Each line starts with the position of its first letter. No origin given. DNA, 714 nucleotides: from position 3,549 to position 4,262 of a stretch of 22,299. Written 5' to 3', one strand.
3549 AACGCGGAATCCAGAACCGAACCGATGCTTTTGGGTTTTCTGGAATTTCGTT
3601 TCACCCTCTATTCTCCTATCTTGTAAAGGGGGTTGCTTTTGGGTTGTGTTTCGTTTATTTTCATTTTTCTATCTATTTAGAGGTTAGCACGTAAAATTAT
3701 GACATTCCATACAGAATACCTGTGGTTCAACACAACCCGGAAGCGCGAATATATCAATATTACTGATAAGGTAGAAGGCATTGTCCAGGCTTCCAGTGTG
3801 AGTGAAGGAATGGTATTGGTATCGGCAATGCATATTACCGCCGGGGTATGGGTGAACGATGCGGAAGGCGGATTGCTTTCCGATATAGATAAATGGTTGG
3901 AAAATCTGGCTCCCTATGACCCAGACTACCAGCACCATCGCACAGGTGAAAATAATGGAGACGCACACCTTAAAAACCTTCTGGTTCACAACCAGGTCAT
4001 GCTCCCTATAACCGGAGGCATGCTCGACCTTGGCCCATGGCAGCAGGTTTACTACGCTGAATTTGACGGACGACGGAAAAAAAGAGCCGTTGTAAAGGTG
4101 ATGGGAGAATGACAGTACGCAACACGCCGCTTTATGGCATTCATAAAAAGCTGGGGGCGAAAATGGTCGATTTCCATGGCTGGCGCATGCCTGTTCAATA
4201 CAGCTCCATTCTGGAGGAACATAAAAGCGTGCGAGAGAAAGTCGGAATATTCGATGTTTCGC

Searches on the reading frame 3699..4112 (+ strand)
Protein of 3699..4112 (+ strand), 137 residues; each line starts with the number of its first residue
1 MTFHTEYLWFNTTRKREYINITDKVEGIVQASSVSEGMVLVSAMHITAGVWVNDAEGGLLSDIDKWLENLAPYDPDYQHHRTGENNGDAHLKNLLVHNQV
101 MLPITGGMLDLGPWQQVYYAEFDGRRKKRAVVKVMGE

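Call 7: search_protein_families(library=pfam, proteins=[window:3699-4112:+])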
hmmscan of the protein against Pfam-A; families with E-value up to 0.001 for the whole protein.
window:3699-4112:+ (137 aa): 1 family
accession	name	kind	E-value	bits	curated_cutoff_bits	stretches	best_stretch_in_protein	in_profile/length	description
PF01894.22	UPF0047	-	7.7e-37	126.5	27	1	20-133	1-116/117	Uncharacterised protein family UPF0047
